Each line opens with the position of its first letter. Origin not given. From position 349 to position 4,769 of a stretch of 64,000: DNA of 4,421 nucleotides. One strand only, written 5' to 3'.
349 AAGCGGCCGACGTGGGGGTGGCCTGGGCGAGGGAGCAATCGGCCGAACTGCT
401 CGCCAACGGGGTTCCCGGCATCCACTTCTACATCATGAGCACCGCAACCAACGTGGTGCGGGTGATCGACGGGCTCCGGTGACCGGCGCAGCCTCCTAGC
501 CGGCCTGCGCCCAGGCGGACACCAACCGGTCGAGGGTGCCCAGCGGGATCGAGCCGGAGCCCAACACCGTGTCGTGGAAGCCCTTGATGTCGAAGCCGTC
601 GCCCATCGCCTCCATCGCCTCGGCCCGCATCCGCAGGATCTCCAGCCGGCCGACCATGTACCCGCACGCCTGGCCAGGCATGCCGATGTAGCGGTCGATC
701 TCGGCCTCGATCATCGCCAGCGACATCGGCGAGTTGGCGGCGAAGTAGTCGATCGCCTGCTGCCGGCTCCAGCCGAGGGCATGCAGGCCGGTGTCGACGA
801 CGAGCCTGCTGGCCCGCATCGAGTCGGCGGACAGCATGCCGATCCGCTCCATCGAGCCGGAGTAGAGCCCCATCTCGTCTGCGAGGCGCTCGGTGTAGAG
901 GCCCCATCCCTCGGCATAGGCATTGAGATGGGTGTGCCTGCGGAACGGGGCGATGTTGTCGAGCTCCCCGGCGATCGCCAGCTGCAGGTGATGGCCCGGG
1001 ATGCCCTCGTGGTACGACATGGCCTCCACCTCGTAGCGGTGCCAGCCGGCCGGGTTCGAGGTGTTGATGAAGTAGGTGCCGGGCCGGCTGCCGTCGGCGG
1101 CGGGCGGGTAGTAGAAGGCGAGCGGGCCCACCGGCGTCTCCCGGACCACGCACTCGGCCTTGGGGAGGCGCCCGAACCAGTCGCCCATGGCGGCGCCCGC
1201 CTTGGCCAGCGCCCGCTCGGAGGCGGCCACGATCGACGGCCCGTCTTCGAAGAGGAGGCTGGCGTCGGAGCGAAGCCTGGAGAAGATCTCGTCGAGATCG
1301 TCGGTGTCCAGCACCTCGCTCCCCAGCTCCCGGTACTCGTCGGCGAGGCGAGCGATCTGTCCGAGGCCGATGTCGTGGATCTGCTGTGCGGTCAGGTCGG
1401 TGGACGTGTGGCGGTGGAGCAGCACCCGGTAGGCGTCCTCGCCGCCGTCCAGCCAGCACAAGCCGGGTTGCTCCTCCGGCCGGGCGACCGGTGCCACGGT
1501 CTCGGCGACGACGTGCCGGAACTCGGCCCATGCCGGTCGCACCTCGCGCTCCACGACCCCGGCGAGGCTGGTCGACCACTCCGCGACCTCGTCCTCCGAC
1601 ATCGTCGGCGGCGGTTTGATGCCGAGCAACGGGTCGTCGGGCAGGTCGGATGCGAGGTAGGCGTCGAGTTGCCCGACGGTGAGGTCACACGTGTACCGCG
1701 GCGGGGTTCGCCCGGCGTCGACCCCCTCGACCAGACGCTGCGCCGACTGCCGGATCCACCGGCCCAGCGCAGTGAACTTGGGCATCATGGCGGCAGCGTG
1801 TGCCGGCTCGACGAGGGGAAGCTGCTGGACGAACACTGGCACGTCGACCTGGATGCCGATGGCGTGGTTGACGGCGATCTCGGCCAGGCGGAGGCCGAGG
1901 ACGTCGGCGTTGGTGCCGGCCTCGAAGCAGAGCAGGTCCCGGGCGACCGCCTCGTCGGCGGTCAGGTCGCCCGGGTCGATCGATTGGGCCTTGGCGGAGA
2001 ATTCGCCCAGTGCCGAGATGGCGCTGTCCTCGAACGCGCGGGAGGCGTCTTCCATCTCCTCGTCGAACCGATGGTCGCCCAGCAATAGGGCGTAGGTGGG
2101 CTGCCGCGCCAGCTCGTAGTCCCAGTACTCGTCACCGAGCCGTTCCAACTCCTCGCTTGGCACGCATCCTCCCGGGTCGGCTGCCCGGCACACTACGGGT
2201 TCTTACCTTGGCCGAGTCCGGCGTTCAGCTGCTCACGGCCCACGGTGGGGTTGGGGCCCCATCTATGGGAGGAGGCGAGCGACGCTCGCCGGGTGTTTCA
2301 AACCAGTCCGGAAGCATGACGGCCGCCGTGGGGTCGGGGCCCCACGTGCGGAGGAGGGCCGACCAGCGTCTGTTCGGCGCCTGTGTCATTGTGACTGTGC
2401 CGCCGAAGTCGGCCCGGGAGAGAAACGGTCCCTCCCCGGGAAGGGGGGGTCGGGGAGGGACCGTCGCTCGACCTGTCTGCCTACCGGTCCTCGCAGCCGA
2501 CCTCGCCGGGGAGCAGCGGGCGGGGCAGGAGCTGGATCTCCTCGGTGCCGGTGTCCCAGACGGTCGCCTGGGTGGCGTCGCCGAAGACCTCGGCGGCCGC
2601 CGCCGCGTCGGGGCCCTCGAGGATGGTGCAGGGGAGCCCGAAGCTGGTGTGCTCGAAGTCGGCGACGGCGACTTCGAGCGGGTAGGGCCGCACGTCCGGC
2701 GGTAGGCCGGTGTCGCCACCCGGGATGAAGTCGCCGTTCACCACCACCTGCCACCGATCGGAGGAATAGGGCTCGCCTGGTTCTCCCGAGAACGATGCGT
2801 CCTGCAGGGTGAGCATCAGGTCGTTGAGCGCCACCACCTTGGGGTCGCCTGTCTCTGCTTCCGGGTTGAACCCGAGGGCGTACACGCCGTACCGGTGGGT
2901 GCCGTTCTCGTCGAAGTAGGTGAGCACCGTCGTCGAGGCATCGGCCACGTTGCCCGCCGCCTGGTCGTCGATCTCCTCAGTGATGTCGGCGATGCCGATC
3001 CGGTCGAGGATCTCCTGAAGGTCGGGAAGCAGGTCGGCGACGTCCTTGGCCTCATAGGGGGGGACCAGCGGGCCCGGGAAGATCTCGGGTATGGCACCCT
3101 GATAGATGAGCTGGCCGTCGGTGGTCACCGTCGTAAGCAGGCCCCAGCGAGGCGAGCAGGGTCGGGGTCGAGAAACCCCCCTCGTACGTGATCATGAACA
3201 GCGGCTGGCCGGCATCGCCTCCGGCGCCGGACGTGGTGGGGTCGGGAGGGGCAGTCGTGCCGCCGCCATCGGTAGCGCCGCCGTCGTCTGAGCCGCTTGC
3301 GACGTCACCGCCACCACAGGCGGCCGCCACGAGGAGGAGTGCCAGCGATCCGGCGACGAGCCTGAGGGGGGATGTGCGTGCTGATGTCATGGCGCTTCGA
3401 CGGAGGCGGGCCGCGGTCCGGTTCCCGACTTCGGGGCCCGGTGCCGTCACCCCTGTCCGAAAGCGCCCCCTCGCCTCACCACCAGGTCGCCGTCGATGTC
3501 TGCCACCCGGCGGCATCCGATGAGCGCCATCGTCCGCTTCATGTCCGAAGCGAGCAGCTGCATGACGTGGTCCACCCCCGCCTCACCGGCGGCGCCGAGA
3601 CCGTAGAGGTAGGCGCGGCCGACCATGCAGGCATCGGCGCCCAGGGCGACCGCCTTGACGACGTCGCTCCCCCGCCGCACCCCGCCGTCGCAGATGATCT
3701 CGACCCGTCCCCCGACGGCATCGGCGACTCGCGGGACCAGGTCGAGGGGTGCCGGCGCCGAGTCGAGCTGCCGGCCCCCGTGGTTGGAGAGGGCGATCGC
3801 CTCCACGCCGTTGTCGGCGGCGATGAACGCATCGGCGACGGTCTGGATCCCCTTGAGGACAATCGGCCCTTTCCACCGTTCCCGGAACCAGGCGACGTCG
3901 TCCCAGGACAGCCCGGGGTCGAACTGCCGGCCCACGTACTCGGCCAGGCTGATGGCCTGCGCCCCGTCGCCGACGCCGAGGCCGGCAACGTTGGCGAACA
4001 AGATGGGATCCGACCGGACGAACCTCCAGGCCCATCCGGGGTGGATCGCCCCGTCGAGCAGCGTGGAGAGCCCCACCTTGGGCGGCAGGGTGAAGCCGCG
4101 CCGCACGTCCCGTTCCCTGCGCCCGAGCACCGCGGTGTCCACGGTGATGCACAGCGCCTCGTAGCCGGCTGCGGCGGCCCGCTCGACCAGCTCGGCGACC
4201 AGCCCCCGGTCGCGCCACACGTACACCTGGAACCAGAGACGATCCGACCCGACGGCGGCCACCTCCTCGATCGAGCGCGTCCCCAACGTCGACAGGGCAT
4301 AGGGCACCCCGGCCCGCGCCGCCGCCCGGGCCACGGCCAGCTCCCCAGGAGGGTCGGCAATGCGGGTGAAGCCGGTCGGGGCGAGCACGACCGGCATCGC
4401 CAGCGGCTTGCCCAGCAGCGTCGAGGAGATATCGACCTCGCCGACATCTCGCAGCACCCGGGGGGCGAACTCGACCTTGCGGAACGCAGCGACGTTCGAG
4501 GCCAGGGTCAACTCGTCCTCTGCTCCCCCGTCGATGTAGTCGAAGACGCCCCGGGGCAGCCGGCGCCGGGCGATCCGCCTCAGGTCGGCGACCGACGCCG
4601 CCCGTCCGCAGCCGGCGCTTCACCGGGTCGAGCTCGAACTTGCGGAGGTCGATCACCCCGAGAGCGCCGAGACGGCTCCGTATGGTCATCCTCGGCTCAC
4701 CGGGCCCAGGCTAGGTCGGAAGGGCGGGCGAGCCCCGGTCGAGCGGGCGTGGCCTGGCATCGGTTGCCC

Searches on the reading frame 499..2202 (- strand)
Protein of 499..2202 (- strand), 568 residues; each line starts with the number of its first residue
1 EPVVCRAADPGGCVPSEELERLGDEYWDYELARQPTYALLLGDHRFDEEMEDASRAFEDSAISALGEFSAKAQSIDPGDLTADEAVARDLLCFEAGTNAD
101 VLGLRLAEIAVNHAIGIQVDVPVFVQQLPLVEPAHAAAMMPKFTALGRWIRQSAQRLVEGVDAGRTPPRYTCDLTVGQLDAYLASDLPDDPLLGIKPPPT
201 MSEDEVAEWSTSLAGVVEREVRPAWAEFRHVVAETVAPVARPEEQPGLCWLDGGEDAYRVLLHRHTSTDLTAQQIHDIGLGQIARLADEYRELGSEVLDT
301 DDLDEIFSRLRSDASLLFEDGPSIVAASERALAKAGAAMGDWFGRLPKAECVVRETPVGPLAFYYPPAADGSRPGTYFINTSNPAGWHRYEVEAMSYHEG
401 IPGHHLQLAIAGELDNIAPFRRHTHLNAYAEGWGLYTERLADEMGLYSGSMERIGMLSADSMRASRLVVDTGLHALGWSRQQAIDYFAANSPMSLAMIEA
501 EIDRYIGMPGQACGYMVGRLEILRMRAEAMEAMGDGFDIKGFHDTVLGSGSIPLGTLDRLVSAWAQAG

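Call 16: search_protein_families(library=pfam, proteins=[window:499-2202:-], max_evalue=0.001)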
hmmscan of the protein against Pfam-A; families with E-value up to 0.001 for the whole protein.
window:499-2202:- (568 aa): 1 family
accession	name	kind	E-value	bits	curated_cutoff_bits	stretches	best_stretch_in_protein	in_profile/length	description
PF05960.17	DUF885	-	8.3e-141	471.6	32.4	1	35-561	1-532/532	Bacterial protein of unknown function (DUF885)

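Call 19: find_encoding_contigs(protein=window:499-2193:-, flank=10000, max_places=4)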
Protein window:499-2193:- (565 aa): no gene with exactly this product is on record in the collection.

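Call 47: find_homologous_proteins(query=window:499-2148:-, max_evalue=1e-100)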
Query seq(550 aa) (550 aa): 5859 proteins with E <= 1e-100 among 8000 candidates; the best 120 are listed.
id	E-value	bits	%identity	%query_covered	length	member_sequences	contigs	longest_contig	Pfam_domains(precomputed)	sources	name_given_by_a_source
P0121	0.0e+0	1211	97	100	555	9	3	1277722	PF05960.18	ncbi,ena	-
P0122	0.0e+0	1113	88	100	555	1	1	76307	PF05960.18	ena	-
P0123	1.4e-289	980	77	100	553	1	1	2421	PF05960.18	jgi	jgi:uncharacterized protein (DUF885 family)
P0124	2.0e-268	910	72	100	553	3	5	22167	PF05960.18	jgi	-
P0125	1.0e-263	894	71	100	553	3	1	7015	PF05960.18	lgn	-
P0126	3.8e-244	830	66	100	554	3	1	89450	PF05960.18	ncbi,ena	-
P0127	1.5e-243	828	66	99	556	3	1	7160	PF05960.18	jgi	jgi:uncharacterized protein (DUF885 family)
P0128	9.2e-241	818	65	100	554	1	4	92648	PF05960.18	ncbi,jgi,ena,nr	ncbi:MAG TPA: DUF885 domain-containing protein [Acidimicrobiia bacterium]|jgi:uncharacterized protei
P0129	2.3e-240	817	66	100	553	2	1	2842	PF05960.18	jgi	jgi:uncharacterized protein (DUF885 family)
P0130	3.0e-240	817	65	100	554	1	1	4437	PF05960.18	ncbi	-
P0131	3.7e-240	816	65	99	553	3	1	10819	PF05960.18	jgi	jgi:uncharacterized protein (DUF885 family)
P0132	5.8e-238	809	65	100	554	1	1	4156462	PF05960.18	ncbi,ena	-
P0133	4.4e-237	806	81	78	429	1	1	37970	PF05960.18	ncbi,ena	-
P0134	2.0e-234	798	64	99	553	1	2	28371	PF05960.18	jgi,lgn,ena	-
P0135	1.7e-226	771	62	99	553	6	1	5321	PF05960.18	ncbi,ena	-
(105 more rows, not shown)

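Call 48: list_cluster_members(proteins=[P0121])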
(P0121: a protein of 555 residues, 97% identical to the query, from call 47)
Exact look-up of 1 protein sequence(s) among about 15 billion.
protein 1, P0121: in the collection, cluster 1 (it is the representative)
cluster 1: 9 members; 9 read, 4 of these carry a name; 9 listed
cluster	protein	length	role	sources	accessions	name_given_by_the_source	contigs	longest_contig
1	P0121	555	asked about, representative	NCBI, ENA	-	-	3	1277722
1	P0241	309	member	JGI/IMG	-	uncharacterized protein (DUF885 family)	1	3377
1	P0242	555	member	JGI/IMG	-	uncharacterized protein (DUF885 family)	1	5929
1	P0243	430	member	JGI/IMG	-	uncharacterized protein (DUF885 family)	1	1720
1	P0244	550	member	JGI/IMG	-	uncharacterized protein (DUF885 family)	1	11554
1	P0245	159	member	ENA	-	-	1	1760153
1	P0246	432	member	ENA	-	-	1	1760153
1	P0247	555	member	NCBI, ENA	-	-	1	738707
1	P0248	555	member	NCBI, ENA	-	-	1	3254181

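Call 50: find_encoding_contigs(protein=P0247, flank=10000, max_places=3)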
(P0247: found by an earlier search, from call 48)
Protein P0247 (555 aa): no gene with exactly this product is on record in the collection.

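Call 51: find_encoding_contigs(protein=P0121, flank=10000, max_places=3)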
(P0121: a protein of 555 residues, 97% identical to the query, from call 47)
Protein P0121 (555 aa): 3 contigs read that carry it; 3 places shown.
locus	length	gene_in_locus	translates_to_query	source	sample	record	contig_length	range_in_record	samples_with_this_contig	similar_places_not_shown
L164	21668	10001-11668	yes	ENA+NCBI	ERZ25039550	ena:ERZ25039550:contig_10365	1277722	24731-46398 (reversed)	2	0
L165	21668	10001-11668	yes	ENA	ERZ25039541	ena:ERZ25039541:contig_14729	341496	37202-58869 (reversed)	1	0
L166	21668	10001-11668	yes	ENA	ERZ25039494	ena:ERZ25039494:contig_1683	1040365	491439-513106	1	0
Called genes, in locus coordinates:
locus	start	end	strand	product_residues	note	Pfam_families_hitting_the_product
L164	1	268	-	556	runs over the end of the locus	PF01261:AP_endonuc_2 (weak)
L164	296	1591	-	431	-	PF00106:adh_short, PF08659:KR (weak), PF13561:adh_short_C2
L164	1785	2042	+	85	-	-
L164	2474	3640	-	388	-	PF13407:Peripla_BP_4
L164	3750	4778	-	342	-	PF02653:BPD_transp_2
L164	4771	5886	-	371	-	PF02653:BPD_transp_2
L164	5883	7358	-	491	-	PF00005:ABC_tran, PF13304:AAA_21 (faint), PF00005:ABC_tran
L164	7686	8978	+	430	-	PF01070:FMN_dh, PF03060:NMO (weak), PF00478:IMPDH (weak), PF01645:Glu_synthase (weak)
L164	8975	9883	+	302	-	-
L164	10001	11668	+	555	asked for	PF05960:DUF885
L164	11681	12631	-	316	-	PF02219:MTHFR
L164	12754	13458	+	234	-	PF00106:adh_short, PF01370:Epimerase (faint), PF08659:KR, PF23441:SDR, PF13561:adh_short_C2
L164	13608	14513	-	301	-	PF00190:Cupin_1 (faint), PF02311:AraC_binding (faint), PF05899:Cupin_3 (faint), PF07883:Cupin_2, PF12973:Cupin_7 (weak), PF07883:Cupin_2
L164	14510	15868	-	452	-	PF01979:Amidohydro_1, PF07969:Amidohydro_3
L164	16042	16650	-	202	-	PF01381:HTH_3, PF12844:HTH_19, PF13413:HTH_25 (weak), PF13560:HTH_31, PF07883:Cupin_2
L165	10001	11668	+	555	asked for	PF05960:DUF885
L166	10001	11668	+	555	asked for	PF05960:DUF885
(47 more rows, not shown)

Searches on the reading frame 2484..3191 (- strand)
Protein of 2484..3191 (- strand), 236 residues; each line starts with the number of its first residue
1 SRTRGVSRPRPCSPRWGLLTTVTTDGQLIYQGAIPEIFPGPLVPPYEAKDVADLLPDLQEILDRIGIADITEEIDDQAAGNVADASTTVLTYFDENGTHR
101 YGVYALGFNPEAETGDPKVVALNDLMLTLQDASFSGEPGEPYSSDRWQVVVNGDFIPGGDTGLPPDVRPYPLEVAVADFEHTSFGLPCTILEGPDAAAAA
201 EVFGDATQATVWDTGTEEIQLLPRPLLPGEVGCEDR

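Call 16: search_protein_families(library=pfam, proteins=[window:2484-3191:-], max_evalue=0.001)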
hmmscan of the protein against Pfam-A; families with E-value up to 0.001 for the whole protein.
window:2484-3191:- (236 aa): 0 families

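Call 20: find_encoding_contigs(protein=window:2484-3128:-, flank=10000, max_places=4)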
Protein window:2484-3128:- (215 aa): no gene with exactly this product is on record in the collection.

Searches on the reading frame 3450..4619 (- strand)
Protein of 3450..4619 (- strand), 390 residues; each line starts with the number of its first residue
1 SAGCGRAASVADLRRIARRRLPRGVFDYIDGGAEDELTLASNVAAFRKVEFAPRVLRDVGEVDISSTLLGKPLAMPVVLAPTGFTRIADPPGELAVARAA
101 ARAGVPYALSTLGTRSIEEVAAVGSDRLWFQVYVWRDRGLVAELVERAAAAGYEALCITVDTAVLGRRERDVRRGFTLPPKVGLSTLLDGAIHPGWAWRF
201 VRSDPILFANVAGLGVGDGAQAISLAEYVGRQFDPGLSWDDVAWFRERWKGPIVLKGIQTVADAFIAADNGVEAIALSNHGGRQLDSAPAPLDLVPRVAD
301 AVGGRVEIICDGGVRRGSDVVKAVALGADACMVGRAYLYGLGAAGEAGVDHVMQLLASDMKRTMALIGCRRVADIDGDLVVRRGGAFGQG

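Call 16: search_protein_families(library=pfam, proteins=[window:3450-4619:-], max_evalue=0.001)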
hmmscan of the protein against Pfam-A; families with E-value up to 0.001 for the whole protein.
window:3450-4619:- (390 aa): 4 families
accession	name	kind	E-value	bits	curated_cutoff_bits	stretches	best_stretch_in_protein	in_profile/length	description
PF01070.24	FMN_dh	-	1.8e-143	478.2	24.9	1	17-380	1-348/350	FMN-dependent dehydrogenase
PF00478.31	IMPDH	-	9e-07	28.6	25.6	1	305-336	207-238/345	IMP dehydrogenase / GMP reductase domain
PF01645.23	Glu_synthase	-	5.9e-06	26.1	20.4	1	303-342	273-312/369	Conserved region in glutamate synthase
PF03060.21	NMO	-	6e-05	23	28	1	248-339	133-227/331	Nitronate monooxygenase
